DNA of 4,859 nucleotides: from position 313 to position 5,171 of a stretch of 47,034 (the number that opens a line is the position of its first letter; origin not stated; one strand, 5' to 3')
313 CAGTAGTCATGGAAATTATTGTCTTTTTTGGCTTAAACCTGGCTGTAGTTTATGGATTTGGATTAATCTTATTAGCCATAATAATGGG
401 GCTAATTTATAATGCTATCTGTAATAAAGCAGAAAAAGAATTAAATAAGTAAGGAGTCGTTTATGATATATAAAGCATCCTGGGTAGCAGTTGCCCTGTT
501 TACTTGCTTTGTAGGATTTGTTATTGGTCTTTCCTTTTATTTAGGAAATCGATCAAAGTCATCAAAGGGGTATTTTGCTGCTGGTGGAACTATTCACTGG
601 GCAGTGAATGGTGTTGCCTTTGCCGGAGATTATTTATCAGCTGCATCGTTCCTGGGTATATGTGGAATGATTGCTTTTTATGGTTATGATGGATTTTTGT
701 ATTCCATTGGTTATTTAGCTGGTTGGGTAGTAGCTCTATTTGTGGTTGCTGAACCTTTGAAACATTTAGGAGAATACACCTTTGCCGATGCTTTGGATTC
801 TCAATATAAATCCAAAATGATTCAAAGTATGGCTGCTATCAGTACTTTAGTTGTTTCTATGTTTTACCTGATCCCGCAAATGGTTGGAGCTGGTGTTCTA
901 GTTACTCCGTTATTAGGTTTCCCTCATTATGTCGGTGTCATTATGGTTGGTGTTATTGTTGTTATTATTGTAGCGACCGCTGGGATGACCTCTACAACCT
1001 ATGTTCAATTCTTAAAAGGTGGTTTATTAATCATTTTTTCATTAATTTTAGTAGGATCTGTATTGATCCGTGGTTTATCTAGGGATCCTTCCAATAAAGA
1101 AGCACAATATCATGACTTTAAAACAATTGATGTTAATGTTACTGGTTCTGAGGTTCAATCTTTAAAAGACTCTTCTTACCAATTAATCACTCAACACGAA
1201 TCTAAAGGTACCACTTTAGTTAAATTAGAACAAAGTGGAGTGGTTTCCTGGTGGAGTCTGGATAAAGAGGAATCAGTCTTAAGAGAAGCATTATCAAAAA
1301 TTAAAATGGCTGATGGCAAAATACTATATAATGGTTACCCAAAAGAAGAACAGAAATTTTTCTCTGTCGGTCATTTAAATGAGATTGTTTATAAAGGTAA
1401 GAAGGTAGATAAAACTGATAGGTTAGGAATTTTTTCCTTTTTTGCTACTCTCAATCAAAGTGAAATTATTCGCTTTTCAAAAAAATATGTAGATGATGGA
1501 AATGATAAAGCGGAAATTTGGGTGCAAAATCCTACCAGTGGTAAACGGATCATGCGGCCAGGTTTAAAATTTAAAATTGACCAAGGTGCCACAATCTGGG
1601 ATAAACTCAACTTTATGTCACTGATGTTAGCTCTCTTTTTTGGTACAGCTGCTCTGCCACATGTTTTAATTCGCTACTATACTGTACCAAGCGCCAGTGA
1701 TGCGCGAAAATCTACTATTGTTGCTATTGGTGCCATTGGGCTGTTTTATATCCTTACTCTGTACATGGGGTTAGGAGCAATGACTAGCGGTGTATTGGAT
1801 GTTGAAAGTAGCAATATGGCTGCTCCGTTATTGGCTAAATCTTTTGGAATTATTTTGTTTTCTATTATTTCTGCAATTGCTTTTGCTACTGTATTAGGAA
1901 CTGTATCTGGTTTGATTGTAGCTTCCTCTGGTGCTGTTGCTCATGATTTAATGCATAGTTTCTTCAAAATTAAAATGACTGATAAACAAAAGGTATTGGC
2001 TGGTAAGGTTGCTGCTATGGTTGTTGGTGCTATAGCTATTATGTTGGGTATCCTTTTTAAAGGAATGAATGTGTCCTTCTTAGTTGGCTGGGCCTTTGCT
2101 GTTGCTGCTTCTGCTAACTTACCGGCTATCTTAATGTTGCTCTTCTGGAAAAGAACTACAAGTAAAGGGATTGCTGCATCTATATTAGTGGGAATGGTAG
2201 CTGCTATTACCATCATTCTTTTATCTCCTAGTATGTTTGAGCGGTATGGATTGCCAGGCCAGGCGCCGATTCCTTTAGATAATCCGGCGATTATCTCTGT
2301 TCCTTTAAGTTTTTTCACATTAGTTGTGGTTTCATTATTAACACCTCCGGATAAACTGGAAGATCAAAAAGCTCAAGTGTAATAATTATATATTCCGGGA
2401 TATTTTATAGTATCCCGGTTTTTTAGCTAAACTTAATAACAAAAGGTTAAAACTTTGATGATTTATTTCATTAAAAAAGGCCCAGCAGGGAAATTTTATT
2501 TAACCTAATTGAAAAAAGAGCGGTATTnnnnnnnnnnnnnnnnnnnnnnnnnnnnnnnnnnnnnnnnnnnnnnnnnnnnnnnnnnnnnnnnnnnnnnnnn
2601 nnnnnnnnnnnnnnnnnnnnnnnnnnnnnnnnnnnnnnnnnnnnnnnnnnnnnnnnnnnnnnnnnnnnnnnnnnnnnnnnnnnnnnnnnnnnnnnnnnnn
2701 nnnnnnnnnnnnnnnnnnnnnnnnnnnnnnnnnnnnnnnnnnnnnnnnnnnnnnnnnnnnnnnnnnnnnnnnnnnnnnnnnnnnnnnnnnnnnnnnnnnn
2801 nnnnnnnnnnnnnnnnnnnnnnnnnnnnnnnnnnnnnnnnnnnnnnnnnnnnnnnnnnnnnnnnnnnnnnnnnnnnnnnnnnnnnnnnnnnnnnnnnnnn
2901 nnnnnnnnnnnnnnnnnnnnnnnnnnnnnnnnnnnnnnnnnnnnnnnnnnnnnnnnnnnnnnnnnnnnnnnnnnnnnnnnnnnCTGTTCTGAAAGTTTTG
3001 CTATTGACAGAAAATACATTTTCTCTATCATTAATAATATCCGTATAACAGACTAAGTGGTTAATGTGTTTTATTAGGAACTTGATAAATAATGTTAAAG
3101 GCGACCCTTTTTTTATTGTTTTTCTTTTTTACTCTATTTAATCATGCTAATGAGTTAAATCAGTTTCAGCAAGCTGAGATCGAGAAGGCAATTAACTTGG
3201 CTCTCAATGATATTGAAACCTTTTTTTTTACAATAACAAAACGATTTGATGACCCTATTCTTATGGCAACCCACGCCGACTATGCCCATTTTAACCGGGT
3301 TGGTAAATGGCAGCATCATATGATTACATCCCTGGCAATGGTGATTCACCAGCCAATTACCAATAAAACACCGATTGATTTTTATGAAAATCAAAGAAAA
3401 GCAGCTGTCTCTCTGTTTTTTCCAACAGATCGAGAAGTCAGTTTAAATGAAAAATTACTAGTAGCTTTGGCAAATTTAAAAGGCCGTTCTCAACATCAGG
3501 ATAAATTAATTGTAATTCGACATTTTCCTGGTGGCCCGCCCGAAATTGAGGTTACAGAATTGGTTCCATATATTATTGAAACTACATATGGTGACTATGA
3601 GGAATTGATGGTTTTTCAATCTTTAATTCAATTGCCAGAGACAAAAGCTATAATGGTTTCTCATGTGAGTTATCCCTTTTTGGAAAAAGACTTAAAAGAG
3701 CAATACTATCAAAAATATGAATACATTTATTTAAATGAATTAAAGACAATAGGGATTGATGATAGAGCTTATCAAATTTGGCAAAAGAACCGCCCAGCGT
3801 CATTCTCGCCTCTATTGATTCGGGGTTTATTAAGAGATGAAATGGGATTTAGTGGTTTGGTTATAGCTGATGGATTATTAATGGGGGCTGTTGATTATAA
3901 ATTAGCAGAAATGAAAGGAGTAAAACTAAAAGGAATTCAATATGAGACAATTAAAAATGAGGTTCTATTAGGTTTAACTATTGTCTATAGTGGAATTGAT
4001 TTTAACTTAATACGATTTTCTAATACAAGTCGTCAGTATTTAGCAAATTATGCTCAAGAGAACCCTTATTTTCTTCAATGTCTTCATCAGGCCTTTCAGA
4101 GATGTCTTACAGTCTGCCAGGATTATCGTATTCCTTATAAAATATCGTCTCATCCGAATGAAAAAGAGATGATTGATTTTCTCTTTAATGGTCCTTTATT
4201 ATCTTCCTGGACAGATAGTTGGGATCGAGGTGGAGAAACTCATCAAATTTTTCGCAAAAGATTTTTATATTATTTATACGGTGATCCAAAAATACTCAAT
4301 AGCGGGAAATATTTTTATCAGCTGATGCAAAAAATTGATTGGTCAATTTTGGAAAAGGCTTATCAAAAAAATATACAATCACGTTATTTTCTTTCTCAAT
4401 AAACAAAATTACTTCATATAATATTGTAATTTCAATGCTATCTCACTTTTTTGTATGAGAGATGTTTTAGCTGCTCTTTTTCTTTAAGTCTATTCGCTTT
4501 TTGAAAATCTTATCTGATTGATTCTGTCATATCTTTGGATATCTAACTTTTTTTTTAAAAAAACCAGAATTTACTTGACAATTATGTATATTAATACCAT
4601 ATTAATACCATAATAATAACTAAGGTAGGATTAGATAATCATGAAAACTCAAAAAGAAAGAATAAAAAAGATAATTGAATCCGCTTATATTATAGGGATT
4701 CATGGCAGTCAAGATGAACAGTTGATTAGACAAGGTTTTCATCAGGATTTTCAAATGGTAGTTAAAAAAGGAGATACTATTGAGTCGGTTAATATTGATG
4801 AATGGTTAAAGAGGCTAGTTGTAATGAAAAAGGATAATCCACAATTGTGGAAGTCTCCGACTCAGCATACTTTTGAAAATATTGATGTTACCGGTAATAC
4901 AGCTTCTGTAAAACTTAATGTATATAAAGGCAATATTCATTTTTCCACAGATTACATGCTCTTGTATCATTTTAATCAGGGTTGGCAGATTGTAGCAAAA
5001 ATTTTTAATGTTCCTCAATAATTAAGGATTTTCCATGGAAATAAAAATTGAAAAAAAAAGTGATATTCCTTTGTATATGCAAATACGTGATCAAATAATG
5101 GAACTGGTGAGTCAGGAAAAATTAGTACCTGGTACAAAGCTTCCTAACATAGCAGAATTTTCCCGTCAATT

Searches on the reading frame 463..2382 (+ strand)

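Call 31: search_protein_families(library=pfam, proteins=[window:463-2382:+], max_evalue=0.001)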
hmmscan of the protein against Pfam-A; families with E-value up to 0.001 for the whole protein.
window:463-2382:+ (639 aa): 1 family
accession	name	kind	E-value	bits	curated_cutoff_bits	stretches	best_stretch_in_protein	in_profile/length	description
PF00474.23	SSF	-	6.9e-74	249.6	22.8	2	37-221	1-186/406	Sodium:solute symporter family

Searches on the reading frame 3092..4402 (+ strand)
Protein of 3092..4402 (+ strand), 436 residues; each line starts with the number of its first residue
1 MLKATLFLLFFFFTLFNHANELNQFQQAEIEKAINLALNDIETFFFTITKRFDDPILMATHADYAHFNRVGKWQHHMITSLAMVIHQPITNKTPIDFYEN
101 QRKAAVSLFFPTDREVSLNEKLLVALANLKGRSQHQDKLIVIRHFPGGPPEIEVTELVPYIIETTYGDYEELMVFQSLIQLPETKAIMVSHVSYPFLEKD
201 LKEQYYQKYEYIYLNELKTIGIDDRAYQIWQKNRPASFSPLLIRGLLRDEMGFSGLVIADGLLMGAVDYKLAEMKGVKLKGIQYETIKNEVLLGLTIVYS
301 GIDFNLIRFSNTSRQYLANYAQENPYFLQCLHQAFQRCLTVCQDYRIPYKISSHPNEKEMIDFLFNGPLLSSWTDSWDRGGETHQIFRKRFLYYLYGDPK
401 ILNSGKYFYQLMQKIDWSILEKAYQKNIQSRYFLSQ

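Call 31: search_protein_families(library=pfam, proteins=[window:3092-4402:+], max_evalue=0.001)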
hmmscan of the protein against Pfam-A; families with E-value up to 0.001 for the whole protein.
window:3092-4402:+ (436 aa): 1 family
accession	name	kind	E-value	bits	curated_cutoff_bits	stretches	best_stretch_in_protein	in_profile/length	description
PF00933.27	Glyco_hydro_3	-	1.3e-09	38.4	27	1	163-268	189-259/316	Glycosyl hydrolase family 3 N terminal domain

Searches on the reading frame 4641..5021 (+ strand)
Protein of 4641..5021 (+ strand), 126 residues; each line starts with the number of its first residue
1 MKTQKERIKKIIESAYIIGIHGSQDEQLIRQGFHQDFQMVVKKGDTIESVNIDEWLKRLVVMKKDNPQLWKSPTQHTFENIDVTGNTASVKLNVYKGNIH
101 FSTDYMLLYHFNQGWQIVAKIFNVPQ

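Call 31: search_protein_families(library=pfam, proteins=[window:4641-5021:+], max_evalue=0.001)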
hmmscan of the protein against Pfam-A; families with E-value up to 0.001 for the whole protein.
window:4641-5021:+ (126 aa): 1 family
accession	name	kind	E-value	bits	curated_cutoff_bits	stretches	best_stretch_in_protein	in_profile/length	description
PF12893.14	Lumazine_bd_2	-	4.1e-16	60.2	22.1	1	6-122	4-115/116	Putative lumazine-binding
